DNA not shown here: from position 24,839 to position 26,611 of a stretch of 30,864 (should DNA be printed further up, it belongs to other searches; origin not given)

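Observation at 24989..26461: HEAT-repeat-LCP fusion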

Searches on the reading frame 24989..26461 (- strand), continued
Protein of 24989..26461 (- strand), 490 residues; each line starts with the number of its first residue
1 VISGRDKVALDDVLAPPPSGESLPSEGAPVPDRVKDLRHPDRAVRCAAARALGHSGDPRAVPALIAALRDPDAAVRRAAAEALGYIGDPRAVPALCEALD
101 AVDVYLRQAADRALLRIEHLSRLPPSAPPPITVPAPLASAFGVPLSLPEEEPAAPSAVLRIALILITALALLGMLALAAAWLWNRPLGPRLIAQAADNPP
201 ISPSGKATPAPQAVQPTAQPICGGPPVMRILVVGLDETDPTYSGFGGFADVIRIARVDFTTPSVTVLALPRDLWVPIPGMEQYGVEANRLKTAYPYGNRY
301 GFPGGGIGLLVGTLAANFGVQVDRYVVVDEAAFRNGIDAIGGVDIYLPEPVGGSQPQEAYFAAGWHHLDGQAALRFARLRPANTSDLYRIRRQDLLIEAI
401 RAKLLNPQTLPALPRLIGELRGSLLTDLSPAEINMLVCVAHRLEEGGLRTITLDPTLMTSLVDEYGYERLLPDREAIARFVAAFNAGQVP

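Call 8: search_solved_structures(query=window:24989-26461:-, max_evalue=0.001, show_alignments=4)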
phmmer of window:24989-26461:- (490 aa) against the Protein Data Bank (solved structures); distinct sequences matched with E-value up to 0.001: 43.
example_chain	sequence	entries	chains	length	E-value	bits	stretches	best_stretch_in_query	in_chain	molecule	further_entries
9sah_A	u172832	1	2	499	8.5e-82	278.8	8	34-114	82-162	E4-NB2 synthetic fusion protein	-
6ft5_A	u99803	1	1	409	1.8e-57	198.6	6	25-115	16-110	alphaRep A3_A3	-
6fsq_A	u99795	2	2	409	1.2e-54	189.3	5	25-110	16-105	alphaRep A3_bGFPD | A3_bGFPD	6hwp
6gx7_E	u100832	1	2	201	1.9e-46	162.3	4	33-116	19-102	iiiA5 ALPHAREP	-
4zv6_A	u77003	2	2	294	3.3e-46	161.4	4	34-110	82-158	AlphaRep-7 | alpha-Rep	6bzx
4xl5_C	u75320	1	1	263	3.8e-41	144.7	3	34-118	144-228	bGFP-A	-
8aw4_A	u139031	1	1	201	1.4e-38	136.3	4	34-99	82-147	ALPHAREP bB-E3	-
6gwc_C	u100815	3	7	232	3.2e-36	128.5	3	34-100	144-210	iE5 ALPHAREP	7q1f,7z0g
3ltj_A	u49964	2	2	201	4.6e-34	121.4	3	33-110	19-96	AlphaRep-4 | bA3-2: binder of A3 protein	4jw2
7p0h_A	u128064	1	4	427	1e-32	117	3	34-109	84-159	Helicobacter pylori ComF fused to an artificial alphaREP crystallization helper (named B2)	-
3ltm_A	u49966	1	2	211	3.8e-32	115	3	30-110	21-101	Alpha-Rep4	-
6veh_A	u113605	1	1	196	8.2e-29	104.1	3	34-99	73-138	HEAT repeat domain-containing protein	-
9rhz_A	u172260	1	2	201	1.5e-28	103.2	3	33-107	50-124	ALPHAREP bE5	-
8aw4_B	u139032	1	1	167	1.5e-25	93.3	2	33-107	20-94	ALPHAREP bGFPD-YY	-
5dcq_A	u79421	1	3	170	4e-23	85.3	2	32-100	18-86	artificial repeat proteins (alphaREP3)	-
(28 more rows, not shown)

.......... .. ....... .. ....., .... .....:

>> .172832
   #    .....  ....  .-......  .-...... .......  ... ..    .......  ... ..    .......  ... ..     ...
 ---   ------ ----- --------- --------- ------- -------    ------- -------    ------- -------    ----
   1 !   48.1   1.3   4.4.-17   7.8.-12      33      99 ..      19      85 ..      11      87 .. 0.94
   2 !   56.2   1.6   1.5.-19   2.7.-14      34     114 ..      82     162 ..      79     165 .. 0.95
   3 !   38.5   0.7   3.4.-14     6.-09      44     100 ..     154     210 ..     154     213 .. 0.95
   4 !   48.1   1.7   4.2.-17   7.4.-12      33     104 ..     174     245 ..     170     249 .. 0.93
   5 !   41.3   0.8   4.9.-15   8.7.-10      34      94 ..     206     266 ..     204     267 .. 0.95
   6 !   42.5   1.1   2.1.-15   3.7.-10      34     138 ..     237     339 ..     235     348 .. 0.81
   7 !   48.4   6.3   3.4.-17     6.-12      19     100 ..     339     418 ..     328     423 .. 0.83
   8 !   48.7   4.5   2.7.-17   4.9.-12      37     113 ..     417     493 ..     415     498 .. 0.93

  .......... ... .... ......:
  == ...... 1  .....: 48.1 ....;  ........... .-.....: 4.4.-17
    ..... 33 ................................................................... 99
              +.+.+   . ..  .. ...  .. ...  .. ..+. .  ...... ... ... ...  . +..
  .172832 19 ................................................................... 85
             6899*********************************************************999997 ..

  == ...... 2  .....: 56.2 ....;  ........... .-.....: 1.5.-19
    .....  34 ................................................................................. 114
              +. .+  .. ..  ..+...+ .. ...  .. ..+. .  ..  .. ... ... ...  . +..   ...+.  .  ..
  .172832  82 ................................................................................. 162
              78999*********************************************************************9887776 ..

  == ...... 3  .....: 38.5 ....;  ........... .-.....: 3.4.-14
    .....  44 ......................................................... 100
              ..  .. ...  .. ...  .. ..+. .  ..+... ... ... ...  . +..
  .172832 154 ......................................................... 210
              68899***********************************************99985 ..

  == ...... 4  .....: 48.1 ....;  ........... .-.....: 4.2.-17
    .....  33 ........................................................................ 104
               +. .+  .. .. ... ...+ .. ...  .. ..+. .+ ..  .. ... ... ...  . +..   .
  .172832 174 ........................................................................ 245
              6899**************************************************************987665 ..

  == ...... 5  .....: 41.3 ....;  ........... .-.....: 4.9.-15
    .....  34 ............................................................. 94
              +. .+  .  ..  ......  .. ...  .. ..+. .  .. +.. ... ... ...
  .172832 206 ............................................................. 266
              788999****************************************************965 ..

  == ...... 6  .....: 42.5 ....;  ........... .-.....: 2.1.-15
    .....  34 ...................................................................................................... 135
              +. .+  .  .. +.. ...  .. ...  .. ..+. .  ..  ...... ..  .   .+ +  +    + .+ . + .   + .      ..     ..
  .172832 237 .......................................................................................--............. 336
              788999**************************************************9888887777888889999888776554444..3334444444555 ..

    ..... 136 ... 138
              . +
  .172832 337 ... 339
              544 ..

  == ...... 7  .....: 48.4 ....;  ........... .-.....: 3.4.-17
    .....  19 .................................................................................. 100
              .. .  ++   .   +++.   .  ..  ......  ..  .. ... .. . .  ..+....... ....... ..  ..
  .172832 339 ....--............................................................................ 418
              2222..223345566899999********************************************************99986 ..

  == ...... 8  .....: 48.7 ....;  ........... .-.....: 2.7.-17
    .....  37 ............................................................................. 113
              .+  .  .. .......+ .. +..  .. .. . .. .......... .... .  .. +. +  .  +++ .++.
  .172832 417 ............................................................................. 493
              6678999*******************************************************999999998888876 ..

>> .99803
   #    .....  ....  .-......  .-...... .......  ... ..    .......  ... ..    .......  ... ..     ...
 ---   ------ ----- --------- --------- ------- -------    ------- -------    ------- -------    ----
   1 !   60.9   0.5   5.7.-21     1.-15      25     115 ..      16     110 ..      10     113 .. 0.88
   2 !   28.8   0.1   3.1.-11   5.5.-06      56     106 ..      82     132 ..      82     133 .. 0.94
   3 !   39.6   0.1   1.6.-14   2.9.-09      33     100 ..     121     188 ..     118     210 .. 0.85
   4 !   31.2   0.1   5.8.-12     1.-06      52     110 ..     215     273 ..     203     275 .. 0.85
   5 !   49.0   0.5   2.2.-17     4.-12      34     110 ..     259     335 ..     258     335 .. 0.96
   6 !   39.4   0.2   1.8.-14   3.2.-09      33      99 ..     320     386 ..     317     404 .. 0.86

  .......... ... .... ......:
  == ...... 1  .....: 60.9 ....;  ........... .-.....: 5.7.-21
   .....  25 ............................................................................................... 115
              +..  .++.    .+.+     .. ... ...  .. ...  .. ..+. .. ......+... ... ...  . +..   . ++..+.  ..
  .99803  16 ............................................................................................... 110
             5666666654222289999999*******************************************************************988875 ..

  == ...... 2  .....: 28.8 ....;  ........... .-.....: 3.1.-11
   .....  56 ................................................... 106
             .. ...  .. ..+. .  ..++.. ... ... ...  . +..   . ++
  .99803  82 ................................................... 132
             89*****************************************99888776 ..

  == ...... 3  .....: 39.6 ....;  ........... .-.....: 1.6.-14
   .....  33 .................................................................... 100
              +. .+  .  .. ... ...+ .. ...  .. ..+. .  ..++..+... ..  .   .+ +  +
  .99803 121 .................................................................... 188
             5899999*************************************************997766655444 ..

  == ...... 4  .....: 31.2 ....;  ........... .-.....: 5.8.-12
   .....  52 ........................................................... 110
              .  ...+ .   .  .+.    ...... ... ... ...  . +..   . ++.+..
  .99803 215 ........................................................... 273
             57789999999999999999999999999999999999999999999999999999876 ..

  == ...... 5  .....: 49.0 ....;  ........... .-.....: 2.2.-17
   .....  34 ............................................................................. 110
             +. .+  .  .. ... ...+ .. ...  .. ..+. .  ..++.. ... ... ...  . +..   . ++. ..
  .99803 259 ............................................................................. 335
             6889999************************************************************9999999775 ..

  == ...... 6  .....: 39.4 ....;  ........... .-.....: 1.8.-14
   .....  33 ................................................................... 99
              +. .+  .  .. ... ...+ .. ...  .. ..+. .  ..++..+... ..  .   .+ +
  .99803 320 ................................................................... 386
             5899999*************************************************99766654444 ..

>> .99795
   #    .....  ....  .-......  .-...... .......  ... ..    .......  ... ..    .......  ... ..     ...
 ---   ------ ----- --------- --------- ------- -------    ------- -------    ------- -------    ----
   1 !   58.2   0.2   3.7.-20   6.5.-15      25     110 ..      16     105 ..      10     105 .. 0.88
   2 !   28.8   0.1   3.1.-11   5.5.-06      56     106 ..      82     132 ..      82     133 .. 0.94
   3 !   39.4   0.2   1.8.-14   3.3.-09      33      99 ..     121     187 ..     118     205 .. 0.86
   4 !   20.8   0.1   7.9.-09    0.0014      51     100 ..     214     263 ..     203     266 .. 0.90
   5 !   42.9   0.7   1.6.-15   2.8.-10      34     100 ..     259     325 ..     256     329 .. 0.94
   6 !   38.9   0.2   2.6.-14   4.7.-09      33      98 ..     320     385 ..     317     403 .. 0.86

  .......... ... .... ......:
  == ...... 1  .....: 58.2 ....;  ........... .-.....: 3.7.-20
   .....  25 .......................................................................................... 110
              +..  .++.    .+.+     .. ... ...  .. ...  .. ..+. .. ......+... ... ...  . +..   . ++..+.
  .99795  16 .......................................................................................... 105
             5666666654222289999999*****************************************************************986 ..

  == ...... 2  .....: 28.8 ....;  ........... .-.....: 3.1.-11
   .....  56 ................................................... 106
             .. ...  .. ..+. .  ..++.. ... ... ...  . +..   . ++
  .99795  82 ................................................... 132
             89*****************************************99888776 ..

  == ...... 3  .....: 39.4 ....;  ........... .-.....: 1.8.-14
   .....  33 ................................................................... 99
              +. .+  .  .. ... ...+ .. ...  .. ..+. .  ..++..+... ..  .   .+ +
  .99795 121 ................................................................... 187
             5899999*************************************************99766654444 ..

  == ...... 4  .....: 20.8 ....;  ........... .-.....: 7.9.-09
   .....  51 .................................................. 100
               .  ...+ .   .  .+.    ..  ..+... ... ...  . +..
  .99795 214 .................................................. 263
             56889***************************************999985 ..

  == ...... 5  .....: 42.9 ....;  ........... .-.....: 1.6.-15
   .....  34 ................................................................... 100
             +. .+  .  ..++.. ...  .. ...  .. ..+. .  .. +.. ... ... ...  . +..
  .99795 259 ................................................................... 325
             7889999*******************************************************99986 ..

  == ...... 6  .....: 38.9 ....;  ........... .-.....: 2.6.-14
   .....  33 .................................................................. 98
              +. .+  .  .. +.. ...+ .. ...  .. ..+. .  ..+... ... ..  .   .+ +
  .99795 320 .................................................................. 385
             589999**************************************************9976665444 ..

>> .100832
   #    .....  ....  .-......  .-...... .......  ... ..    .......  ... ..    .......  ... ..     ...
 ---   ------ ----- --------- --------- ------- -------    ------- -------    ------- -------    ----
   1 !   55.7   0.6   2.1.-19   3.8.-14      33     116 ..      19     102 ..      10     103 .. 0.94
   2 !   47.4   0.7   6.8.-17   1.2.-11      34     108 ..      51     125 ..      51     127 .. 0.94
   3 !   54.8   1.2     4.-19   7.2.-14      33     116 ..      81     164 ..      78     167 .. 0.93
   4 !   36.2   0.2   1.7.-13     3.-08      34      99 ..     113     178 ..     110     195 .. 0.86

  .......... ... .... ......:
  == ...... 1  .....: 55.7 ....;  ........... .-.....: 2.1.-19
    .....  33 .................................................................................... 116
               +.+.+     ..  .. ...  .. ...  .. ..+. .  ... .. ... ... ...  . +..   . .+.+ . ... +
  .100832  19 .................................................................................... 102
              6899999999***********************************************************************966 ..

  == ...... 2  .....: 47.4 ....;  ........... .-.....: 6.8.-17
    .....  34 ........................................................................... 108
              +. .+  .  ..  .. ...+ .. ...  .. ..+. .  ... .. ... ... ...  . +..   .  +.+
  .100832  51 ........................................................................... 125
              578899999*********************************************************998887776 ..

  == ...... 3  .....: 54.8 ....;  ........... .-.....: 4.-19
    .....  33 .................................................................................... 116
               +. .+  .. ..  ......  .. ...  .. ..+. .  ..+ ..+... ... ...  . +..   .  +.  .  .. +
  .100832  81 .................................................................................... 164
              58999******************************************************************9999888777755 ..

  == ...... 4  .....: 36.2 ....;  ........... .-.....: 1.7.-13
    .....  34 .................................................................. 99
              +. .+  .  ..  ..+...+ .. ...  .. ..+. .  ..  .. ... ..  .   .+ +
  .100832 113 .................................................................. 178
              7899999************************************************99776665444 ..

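Call 14: find_related_loci(query=A2, collection=genome_contigs, flank=8000)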
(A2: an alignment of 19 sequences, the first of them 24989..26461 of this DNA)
Query A2 (490 aa) in genome_contigs; peptide patterns used: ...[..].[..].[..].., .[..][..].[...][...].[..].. (x = any residue, [..] = any of these).
600 stretches matched a pattern (row limit reached: there are more); 585 encode a relative of the query (tblastn E <= 1e-3); the best 80 are kept; 80 distinct loci.
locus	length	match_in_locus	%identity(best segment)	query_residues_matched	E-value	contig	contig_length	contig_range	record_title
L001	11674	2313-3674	46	25-488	2e-112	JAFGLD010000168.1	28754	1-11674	MAG: Anaerolineae bacterium isolate Zod_Metabat.387 k87_6558313, whole genome shotgun sequence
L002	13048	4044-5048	41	168-490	2e-65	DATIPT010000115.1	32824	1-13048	MAG TPA_asm: Anaerolineales bacterium isolate SMAG_U15858 k141_226571, whole genome shotgun sequence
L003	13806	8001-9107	37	152-490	1e-66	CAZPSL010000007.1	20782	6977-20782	MAG TPA_asm: uncultured Anaerolineales bacterium isolate binchicken_co219_421 genome assembly, contig: k141_51233, whole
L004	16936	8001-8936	39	160-458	5e-62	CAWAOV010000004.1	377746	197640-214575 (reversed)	MAG: uncultured Chloroflexia bacterium isolate MFD03804.bin.2.113 genome assembly, contig: contig_17531, whole genome sh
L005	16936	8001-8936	41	185-490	4e-61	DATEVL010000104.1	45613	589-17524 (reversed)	MAG TPA_asm: Anaerolineales bacterium isolate SMAG_U8366 k141_1191574, whole genome shotgun sequence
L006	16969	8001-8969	39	171-460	2e-61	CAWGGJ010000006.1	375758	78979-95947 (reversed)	MAG: uncultured Chloroflexia bacterium isolate MFD02979.bin.1.144 genome assembly, contig: contig_36253, whole genome sh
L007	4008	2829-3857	38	158-476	3e-61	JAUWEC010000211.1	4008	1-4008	MAG: Chloroflexota bacterium isolate CSMAG_2180 CSMAG_2180_k141_373876_length_4008_cov_4.9772, whole genome shotgun sequ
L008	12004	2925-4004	36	145-490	7e-61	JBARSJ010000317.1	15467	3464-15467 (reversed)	MAG: Anaerolineales bacterium isolate MFD12959_ilm_asm_bin38 k127_209572, whole genome shotgun sequence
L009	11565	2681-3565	41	203-490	9e-60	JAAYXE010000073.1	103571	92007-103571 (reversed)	MAG: Chloroflexota bacterium isolate AS02xzSISU_56 19169_AS02, whole genome shotgun sequence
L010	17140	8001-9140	37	160-490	1e-58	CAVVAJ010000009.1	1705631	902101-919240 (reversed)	MAG: uncultured Chloroflexia bacterium isolate MFD09779.bin.1.238 genome assembly, contig: contig_9385, whole genome sho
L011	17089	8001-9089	38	164-490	2e-56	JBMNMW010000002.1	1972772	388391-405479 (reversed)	MAG: Brevefilum sp. isolate SBF912LR0HQ0001 contig_44653, whole genome shotgun sequence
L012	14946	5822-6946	36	135-487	8e-56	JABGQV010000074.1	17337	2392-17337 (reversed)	MAG: Anaerolineae bacterium isolate co234_bin64 NODE_5957_length_17337_cov_12.858581, whole genome shotgun sequence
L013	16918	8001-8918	40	161-421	5e-56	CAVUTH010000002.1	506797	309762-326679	MAG: uncultured Chloroflexia bacterium isolate MFD03899.bin.2.126 genome assembly, contig: contig_17123, whole genome sh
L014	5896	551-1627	37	142-480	3e-55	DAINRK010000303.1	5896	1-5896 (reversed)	MAG TPA_asm: Anaerolineales bacterium isolate CTOTU25444 NODE_789_length_5896_cov_4.929464, whole genome shotgun sequenc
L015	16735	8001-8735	43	207-446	8e-55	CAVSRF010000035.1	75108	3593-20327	MAG: uncultured Chloroflexia bacterium isolate MFD05684.bin.2.92 genome assembly, contig: contig_45909, whole genome sho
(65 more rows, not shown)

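Call 16: find_encoding_contigs(protein=P0002, flank=10000, max_places=2)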
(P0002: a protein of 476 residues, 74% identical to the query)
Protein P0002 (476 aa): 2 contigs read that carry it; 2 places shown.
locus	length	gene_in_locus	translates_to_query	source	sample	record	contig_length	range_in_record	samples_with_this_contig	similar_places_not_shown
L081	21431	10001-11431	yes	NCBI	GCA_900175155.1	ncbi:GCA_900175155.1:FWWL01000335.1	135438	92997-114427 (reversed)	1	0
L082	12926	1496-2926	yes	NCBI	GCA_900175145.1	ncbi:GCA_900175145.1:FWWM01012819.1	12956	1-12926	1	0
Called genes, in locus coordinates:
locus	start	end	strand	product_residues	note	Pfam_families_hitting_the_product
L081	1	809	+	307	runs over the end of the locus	PF00070:Pyr_redox (faint), PF01266:DAO (faint), PF03486:HI0933_like (faint), PF07992:Pyr_redox_2, PF13738:Pyr_redox_3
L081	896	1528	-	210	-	-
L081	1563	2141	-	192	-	PF00413:Peptidase_M10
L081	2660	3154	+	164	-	PF16697:Yop-YscD_cpl (faint), PF00498:FHA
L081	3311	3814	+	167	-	PF00210:Ferritin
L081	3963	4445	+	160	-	PF00210:Ferritin, PF02915:Rubrerythrin (weak)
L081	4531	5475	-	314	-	PF01791:DeoC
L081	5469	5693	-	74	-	-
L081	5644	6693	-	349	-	PF04151:PPC, PF25900:PAPPA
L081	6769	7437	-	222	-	PF04151:PPC (weak)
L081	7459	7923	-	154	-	PF04151:PPC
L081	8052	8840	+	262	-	PF00293:NUDIX (weak)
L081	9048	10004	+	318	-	-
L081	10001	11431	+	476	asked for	PF13646:HEAT_2, PF00514:Arm (faint), PF02985:HEAT (faint), PF03130:HEAT_PBS, PF03816:LytR_cpsA_psr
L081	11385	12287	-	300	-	PF00781:DAGK_cat, PF19279:YegS_C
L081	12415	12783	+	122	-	PF03811:Zn_ribbon_InsA (weak), PF13384:HTH_23, PF06056:Terminase_5 (weak)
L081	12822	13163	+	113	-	-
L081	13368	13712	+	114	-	PF01245:Ribosomal_L19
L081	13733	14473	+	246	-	PF07722:Peptidase_C26, PF00117:GATase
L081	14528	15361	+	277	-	PF01177:Asp_Glu_race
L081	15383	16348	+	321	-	PF01073:3Beta_HSD, PF01370:Epimerase, PF04321:RmlD_sub_bind (weak), PF13460:NAD_binding_10, PF02719:Polysacc_synt_2 (weak), PF07993:NAD_binding_4 (weak)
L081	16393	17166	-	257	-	PF01925:TauE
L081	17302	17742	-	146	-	PF02082:Rrf2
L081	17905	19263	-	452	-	PF13400:Tad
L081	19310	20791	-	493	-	-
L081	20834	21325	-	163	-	PF07811:TadE (weak)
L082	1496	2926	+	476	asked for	PF13646:HEAT_2, PF00514:Arm (faint), PF02985:HEAT (faint), PF03130:HEAT_PBS, PF03816:LytR_cpsA_psr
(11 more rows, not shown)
